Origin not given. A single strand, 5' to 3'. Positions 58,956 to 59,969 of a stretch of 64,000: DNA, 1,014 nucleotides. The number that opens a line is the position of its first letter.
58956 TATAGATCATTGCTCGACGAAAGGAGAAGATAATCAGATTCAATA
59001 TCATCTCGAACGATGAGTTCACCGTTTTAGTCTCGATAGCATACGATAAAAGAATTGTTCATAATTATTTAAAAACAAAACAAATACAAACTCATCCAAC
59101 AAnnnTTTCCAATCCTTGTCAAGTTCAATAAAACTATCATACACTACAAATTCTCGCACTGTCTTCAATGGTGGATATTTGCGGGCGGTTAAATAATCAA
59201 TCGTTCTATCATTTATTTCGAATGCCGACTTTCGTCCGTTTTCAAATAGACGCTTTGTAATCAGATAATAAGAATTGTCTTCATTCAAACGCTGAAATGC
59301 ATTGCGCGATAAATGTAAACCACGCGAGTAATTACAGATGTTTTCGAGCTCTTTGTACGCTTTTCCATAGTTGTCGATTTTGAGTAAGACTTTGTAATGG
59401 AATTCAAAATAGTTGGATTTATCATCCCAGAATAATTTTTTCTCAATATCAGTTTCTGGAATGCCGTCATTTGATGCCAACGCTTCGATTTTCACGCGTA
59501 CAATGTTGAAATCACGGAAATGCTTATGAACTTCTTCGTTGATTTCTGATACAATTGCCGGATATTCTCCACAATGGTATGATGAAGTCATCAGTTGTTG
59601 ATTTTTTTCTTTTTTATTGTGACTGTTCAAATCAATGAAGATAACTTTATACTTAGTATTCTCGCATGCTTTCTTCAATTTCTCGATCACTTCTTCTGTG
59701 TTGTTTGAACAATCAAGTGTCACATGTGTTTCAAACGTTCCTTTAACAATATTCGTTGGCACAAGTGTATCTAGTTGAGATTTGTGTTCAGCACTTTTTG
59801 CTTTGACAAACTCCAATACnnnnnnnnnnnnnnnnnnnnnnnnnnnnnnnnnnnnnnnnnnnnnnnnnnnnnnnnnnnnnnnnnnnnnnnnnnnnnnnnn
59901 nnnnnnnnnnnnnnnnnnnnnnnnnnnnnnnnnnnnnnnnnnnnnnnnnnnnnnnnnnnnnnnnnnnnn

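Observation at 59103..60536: One spliced gene fuses a Pol-beta-type nucleotidyltransferase to a 2H phosphoesterase domain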

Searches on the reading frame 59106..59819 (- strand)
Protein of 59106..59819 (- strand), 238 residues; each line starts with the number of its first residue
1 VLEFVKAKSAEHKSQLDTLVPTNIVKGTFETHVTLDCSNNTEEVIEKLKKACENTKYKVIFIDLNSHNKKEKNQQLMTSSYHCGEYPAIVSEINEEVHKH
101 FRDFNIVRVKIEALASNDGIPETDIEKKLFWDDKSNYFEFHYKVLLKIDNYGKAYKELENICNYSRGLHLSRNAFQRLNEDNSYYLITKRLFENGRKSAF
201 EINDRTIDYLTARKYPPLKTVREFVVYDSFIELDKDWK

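Call 4: search_protein_families(library=pfam, max_evalue=1, proteins=[window:59106-59819:-])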
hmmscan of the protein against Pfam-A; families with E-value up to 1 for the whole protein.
seq(238 aa): 3 families
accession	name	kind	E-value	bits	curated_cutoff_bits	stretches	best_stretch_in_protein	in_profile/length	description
PF21082.3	MS_channel_3rd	-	0.033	15.1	21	0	83-106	63-86/88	Mechanosensitive ion channel MscS, C-terminal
PF21956.1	DUF6922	-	0.11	12.4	27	0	175-200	11-36/52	Family of unknown function (DUF6922)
PF09117.15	MiAMP1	-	0.19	12.4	26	1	28-63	40-75/76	MiAMP1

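Call 14: search_solved_structures(query=A2, max_evalue=10, show_alignments=3)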
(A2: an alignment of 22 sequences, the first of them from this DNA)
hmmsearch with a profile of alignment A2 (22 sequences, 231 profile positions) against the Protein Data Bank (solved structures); distinct sequences matched with E-value up to 10: 0.

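Call 20: search_protein_families(library=pfam, max_evalue=10, alignment_id=A2)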
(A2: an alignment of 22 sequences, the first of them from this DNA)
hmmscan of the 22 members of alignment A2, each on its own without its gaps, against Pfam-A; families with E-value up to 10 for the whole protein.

A. member 1, seq(238 aa): 3 families
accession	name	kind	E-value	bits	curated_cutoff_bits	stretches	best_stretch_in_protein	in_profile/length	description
PF21082.3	MS_channel_3rd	-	0.033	15.1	21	1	83-106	63-86/88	Mechanosensitive ion channel MscS, C-terminal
PF21956.1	DUF6922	-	0.11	12.4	27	1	175-200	11-36/52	Family of unknown function (DUF6922)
PF09117.15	MiAMP1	-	0.19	12.4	26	1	28-63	40-75/76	MiAMP1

B. families by the number of members that match (of 22 scanned): 33 families (the first 25 are shown)
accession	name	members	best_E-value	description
PF14916.11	CCDC92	2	0.011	Coiled-coil domain of unknown function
PF13291.12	ACT_4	2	0.049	ACT domain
PF22095.1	BT_3535-like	2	0.062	BT_3535-like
PF21956.1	DUF6922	2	0.11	Family of unknown function (DUF6922)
PF13905.12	Thioredoxin_8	2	5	Thioredoxin-like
PF11536.14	DUF3226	1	0.0052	Protein of unknown function (DUF3226)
PF22131.1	CjCas9_PI_CTD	1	0.0064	CRISPR-associated endonuclease CjCas9 PI-CTD domain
PF23828.1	DUF7198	1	0.021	Family of unknown function (DUF7198)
PF22674.2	C2185-like_N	1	0.021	C2185-like, N-terminal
PF22741.1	PTP-NADK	1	0.026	DSP-PTPase phosphatase fused to NAD+ Kinase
PF01732.22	Mycop_pep_DUF31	1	0.028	Mycoplasma peptidase (DUF31)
PF03834.20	Rad10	1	0.032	Binding domain of DNA repair protein Ercc1 (rad10/Swi10)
PF21082.3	MS_channel_3rd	1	0.033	Mechanosensitive ion channel MscS, C-terminal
PF03193.22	RsgA_GTPase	1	0.038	RsgA GTPase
PF01165.25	Ribosomal_S21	1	0.045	Ribosomal protein S21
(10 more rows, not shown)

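Call 22: predict_structure(alignment_id=A2)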
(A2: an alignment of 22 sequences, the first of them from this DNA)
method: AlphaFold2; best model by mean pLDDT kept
length: 238 residues; sequences in the alignment: 22
mean_pLDDT: 84.9   pTM: 0.81
mean pLDDT of the five models: 84.9, 84.5, 83.5, 83.1, 82.2
residues with pLDDT >= 90: 114; 70-90: 92; 50-70: 24; < 50: 8
segments of 3 or more residues with pLDDT < 50: 66-72
pLDDT, mean of each block of 10 residues (from residue 1): 89 78 87 82 82 87 52 72 94 95 91 94 90 89 86 87 84 62 86 96 96 94 94 69
secondary structure, 60 per line:
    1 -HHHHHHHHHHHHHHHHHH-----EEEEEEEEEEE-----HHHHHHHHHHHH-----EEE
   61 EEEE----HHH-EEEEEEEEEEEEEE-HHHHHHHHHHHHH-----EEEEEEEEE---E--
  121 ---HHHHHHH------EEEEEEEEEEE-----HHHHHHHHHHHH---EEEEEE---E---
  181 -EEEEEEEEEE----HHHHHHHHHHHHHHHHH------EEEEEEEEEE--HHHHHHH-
elements in order: H2-19 E25-35 H41-52 E58-64 E73-86 H88-100 E106-114 H124-130 E137-147 H153-164 E168-173 E182-191 H196-212 E219-228 H231-237

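Call 24: search_protein_representatives(alignment_id=A2)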
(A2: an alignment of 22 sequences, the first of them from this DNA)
Query: 22 sequences, 231 profile positions. Proteins with E-value up to 0.001 (for the whole library): 1004; up to 1e-10: 427; up to 1e-30: 40. The best 150 are listed.
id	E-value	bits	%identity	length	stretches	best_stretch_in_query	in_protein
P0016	6.1e-91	320.4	-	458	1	1-228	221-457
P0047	2.3e-84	298.9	-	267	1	1-230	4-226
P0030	2.0e-81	289.3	-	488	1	1-231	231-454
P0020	3.5e-80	285.2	-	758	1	1-225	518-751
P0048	7.0e-79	281.0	-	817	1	1-228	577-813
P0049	6.2e-78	277.8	-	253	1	1-230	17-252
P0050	8.2e-77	274.2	-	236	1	2-229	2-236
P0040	2.5e-74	266.1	-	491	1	1-229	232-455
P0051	2.0e-68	246.7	-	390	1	1-230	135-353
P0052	3.3e-64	232.9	-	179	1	59-230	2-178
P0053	2.5e-61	223.5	-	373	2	69-229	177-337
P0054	1.9e-60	220.6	-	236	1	2-228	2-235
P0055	3.9e-59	216.3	-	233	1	6-227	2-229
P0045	4.2e-57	209.7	-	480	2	1-230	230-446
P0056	5.8e-57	209.2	-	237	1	2-227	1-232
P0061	2.6e-41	158.0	-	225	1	6-220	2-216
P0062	1.0e-38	149.5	-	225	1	19-224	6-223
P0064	3.4e-37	144.5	-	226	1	13-227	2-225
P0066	5.3e-37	143.9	-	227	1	15-230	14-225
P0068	1.2e-34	136.2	-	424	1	13-230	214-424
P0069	1.3e-34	136.1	-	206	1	26-230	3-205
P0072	2.0e-33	132.2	-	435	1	25-230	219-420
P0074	2.0e-32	128.9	-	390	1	21-230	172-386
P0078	1.4e-31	126.1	-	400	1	14-230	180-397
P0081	1.5e-29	119.5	-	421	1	24-230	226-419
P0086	5.2e-29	117.8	-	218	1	24-230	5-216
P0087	5.3e-29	117.7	-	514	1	17-228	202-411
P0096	7.0e-28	114.1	-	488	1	23-230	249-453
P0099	3.0e-27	112.0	-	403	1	25-230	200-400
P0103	6.9e-27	110.8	-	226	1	25-230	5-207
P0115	7.3e-24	100.9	-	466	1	26-230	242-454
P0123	3.5e-23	98.7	-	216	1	27-230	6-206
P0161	4.9e-20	88.4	-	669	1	27-230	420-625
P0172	1.6e-19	86.7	-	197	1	25-230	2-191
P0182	7.6e-19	84.5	-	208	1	23-230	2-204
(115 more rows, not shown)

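Call 25: search_protein_families(library=pfam, max_evalue=0.01, proteins=[P0068, P0072, P0074, P0078, P0081, P0087, P0096, P0099, P0115, P0161])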
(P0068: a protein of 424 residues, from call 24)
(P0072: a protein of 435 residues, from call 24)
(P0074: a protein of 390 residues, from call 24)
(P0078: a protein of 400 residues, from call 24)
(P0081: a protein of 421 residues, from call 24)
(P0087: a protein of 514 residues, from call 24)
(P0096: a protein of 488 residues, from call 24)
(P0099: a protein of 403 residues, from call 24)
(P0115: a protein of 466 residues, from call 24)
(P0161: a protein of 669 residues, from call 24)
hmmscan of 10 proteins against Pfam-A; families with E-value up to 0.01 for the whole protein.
P0068 (424 aa): 3 families
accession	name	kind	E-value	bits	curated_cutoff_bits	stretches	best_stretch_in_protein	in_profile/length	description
PF10127.15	RlaP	-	2.3e-06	27.9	23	1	17-176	18-170/249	RNA repair pathway DNA polymerase beta family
PF01909.29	NTP_transf_2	-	8.6e-05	23.3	21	1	14-78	13-73/93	Nucleotidyltransferase domain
PF18765.7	Polbeta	-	0.0019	18.7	26.9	1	17-64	11-58/93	Polymerase beta, Nucleotidyltransferase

P0072 (435 aa): 1 family
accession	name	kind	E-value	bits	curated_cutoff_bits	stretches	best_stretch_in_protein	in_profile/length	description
PF01725.21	Ham1p_like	-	1.3e-07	32.1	22.5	1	145-196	113-168/186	Ham1 family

P0074 (390 aa): 0 families

P0078 (400 aa): 1 family
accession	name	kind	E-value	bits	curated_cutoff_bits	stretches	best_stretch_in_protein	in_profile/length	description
PF01725.21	Ham1p_like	-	9.2e-08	32.6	22.5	1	17-166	8-166/186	Ham1 family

P0081 (421 aa): 2 families
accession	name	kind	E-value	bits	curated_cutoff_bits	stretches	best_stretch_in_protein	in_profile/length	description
PF01909.29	NTP_transf_2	-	2.2e-07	31.6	21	1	19-80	14-78/93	Nucleotidyltransferase domain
PF18765.7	Polbeta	-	5.7e-07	30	26.9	1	19-89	13-80/93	Polymerase beta, Nucleotidyltransferase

P0087 (514 aa): 0 families

P0096 (488 aa): 1 family
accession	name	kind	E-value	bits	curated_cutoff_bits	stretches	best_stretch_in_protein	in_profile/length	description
PF01725.21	Ham1p_like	-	0.0021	18.5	22.5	1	176-235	116-176/186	Ham1 family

P0099 (403 aa): 1 family
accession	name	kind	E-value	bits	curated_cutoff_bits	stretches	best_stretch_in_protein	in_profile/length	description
PF01725.21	Ham1p_like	-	1e-10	42.3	22.5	1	21-175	2-166/186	Ham1 family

P0115 (466 aa): 1 family
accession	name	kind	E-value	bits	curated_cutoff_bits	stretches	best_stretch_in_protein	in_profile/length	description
PF01725.21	Ham1p_like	-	8.2e-18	65.4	22.5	1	49-225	1-176/186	Ham1 family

P0161 (669 aa): 1 family
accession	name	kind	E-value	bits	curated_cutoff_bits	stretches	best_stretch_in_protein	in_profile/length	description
PF01725.21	Ham1p_like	-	6.9e-07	29.8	22.5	1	248-394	3-167/186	Ham1 family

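Call 31: search_dna_similar(query=P0069, collection=plasmids, mode=protein, max_evalue=0.001, max_rows=20)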
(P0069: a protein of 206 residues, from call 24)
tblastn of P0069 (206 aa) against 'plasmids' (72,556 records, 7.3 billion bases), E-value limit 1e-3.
Records with a match: 4; places in all: 4; records where one place covers at least 80% of the query: 4.
Best place of each record, by identity: <60% 4.
By first word of the organism name: Streptomyces 2; Deinococcus 1; Kitasatospora 1.
By predicted mobility (MOB-suite, as given by PLSDB): mobilizable 2; non-mobilizable 2.
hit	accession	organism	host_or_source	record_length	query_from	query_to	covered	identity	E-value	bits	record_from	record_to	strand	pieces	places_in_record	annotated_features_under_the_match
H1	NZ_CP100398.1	Streptomyces rimosus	pure culture,mutant of Streptomyces ...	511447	2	206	100%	30.4%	1e-16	85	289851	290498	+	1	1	hypothetical protein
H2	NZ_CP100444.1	Streptomyces rimosus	pure culture,OTC cluster deletion ...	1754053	2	206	100%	30.4%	1e-16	85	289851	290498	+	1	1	record has no annotation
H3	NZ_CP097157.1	Deinococcus sp. QL22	-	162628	6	205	97%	30.5%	1e-23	104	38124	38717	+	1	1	hypothetical protein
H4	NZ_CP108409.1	Kitasatospora sp. NBC_01300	-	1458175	3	206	99%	29.5%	2e-24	106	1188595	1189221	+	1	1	record has no annotation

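Call 32: search_dna_similar(query=P0069, collection=phages, mode=protein, max_evalue=0.001, max_rows=20)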
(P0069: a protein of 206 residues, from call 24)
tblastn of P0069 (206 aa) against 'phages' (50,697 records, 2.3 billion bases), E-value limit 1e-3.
Records with a match: 81; places in all: 81; records where one place covers at least 80% of the query: 21.
Best place of each record, by identity: <60% 81.
By first word of the organism name: Escherichia 46; Aeromonas 8; Sinorhizobium 7; Klebsiella 7; Phapecoctavirus 3; Xanthomonas 2; Stenotrophomonas 2; Ralstonia 1; uncultured 1; Shigella 1; and 3 more.
By host as written in the record: Escherichia coli 10; Escherichia coli K-12 MG1655 10; Aeromonas hydrophila 8; Sinorhizobium meliloti 7; - 6; Escherichia coli EC3.18 4; Klebsiella pneumoniae 135080 2; Escherichia coli APEC BEN4358 2; and 26 more.
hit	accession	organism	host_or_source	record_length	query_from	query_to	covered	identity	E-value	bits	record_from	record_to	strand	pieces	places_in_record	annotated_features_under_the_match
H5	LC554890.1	Ralstonia phage RP13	Ralstonia solanacearum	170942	6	206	98%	33.2%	5e-23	101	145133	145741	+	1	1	hypothetical protein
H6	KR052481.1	Sinorhizobium phage phiM19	Sinorhizobium meliloti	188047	7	205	97%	30.4%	1e-14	77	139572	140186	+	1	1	hypothetical protein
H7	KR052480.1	Sinorhizobium phage phiM7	Sinorhizobium meliloti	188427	7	205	97%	30.4%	1e-14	77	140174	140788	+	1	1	hypothetical protein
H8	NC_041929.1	Sinorhizobium phage phiM7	Sinorhizobium meliloti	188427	7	205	97%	30.4%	1e-14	77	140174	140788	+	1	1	hypothetical protein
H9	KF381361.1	Sinorhizobium phage phiM12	Sinorhizobium meliloti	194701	7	205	97%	30.4%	1e-14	77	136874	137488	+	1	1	hypothetical protein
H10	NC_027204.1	Sinorhizobium phage phiM12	Sinorhizobium meliloti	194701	7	205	97%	30.4%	1e-14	77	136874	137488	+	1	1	hypothetical protein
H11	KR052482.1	Sinorhizobium phage phiN3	Sinorhizobium meliloti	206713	7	205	97%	30.4%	1e-14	77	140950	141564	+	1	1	hypothetical protein (x2)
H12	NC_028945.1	Sinorhizobium phage phiN3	Sinorhizobium meliloti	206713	7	205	97%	30.4%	1e-14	77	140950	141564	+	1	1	hypothetical protein (x2)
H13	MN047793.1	Xanthomonas phage Xoo-sp13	Xanthomonas oryzae pv. oryzae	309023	6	205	97%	30.2%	3e-17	85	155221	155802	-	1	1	hypothetical protein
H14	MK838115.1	Aeromonas phage LAh_9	Aeromonas hydrophila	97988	3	205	99%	26.9%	1e-14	77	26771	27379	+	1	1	hypothetical protein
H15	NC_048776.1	Aeromonas phage LAh_9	Aeromonas hydrophila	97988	3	205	99%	26.9%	1e-14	77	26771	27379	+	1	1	hypothetical protein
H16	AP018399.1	Xanthomonas phage XacN1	Xanthomonas citri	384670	6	205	97%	27.2%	9e-13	72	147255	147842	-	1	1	hypothetical protein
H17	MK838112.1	Aeromonas phage LAh_6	Aeromonas hydrophila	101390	6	205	97%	26.5%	2e-14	77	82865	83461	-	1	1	hypothetical protein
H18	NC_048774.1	Aeromonas phage LAh_6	Aeromonas hydrophila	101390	6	205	97%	26.5%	2e-14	77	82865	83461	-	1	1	hypothetical protein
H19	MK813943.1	Aeromonas phage 4_4572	Aeromonas hydrophila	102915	6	205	97%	26.5%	2e-14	77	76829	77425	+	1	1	44572_118: hypothetical protein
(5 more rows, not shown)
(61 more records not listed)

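Call 33: get_annotated_region(hit=H5, flank=5000)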
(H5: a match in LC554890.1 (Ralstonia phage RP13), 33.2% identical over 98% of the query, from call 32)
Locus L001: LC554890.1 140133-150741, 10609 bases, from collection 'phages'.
description: Ralstonia phage RP13 DNA, nearly complete genome.
organism: Ralstonia phage RP13 (NCBI taxid 2743402)
taxonomy: Viruses; Duplodnaviria; Heunggongvirae; Uroviricota; Caudoviricetes
host: Ralstonia solanacearum; source: -; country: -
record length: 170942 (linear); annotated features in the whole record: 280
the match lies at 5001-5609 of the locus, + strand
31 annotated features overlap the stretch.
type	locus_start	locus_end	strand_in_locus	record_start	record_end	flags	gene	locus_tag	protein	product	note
CDS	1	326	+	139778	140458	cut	-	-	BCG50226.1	hypothetical protein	ORF208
CDS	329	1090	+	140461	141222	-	-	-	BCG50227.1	hypothetical protein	ORF209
CDS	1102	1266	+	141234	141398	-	-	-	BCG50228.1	hypothetical protein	ORF210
CDS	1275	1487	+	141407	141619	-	-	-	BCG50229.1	hypothetical protein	ORF211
tRNA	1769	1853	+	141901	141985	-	-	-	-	tRNA-Leu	tRNA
CDS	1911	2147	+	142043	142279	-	-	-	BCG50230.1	hypothetical protein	ORF212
CDS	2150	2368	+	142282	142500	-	-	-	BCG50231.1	hypothetical protein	ORF213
CDS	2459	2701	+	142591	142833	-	-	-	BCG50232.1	hypothetical protein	ORF214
tRNA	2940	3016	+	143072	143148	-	-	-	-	tRNA-Arg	tRNA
CDS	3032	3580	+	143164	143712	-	-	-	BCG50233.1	hypothetical protein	ORF215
CDS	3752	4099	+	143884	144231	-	-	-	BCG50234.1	hypothetical protein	ORF216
CDS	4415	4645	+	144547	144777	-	-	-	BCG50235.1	hypothetical protein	ORF217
CDS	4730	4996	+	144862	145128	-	-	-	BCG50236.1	hypothetical protein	ORF218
CDS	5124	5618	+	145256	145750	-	-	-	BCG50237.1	hypothetical protein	ORF219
CDS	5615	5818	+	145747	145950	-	-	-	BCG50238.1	hypothetical protein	ORF220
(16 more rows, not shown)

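Call 34: get_annotated_region(hit=H3, flank=6000)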
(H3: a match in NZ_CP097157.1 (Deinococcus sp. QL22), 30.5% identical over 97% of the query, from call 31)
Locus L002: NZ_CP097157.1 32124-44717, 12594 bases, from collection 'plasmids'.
description: Deinococcus sp. QL22 plasmid unnamed7, complete sequence
organism: Deinococcus sp. QL22 (NCBI taxid 2939437)
taxonomy: Bacteria; Deinococcota; Deinococci; Deinococcales; Deinococcaceae; Deinococcus; Deinococcus sp. QL22
host: -; source: -; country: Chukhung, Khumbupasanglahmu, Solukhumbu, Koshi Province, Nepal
typing (MOB-suite, as given by PLSDB): non-mobilizable
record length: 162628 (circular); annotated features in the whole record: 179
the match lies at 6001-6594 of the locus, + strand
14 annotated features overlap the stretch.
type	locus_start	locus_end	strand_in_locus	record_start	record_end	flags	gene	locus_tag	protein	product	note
CDS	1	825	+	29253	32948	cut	-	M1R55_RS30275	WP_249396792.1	hypothetical protein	-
CDS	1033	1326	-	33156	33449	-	-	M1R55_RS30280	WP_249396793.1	hypothetical protein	-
CDS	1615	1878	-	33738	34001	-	-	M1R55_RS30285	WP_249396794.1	hypothetical protein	-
CDS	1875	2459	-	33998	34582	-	-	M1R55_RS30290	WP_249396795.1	ParA family protein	-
CDS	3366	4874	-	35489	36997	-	-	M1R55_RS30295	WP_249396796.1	hypothetical protein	-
CDS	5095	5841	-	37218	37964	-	-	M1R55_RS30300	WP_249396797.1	RNA ligase family protein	-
CDS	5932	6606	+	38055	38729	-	-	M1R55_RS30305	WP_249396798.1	hypothetical protein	-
CDS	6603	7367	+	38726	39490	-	-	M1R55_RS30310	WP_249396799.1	nucleotidyl transferase AbiEii/AbiGii toxin family protein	-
CDS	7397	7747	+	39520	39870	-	-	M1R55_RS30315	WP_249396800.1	hypothetical protein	-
CDS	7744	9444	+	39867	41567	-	-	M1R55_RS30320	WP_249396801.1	hypothetical protein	-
CDS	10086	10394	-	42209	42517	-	-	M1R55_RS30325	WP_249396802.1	hypothetical protein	-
CDS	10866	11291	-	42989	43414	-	-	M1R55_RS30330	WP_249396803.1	hypothetical protein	-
CDS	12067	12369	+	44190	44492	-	-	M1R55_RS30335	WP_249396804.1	hypothetical protein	-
CDS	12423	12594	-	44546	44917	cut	-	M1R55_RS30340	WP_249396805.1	hypothetical protein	-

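Call 35: get_annotated_region(hit=H1, flank=6000)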
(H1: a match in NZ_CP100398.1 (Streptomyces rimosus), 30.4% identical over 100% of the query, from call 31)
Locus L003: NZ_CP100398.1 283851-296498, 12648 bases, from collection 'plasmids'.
description: Streptomyces rimosus subsp. rimosus strain HP126 plasmid pSRIMHP, complete sequence
organism: Streptomyces rimosus (NCBI taxid 132474)
taxonomy: Bacteria; Actinomycetota; Actinomycetes; Kitasatosporales; Streptomycetaceae; Streptomyces; Streptomyces rimosus
host: -; source: pure culture,mutant of Streptomyces rimosus subsp. rimosus R7; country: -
typing (MOB-suite, as given by PLSDB): mobilizable; replicon rep_cluster_1974; relaxase MOBF
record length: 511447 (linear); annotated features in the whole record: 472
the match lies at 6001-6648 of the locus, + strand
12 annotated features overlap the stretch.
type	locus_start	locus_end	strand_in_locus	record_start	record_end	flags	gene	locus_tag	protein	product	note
CDS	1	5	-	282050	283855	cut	-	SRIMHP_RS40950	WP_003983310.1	thiamine pyrophosphate-requiring protein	-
CDS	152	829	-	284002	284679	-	-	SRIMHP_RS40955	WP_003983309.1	HAD family hydrolase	-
CDS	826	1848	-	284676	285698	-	-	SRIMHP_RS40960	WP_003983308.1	SDR family NAD(P)-dependent oxidoreductase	-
CDS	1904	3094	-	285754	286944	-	-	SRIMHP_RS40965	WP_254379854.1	zinc-dependent alcohol dehydrogenase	-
CDS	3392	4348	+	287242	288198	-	-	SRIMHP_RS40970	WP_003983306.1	LLM class F420-dependent oxidoreductase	-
CDS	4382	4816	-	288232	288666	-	-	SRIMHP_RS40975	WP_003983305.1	ANTAR domain-containing protein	-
CDS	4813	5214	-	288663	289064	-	-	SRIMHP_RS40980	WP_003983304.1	STAS domain-containing protein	-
CDS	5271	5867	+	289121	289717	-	-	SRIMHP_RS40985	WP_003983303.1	TetR/AcrR family transcriptional regulator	GO:0006355 - regulation of DNA-templated transcription [Evidence IEA]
CDS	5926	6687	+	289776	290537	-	-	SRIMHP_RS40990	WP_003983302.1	hypothetical protein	-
CDS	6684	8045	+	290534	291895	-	-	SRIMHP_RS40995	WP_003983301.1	nucleotidyl transferase AbiEii/AbiGii toxin family protein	-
CDS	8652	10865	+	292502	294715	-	-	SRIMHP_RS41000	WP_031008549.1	tetratricopeptide repeat protein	-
CDS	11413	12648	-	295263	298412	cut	-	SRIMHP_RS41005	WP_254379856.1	DEAD/DEAH box helicase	-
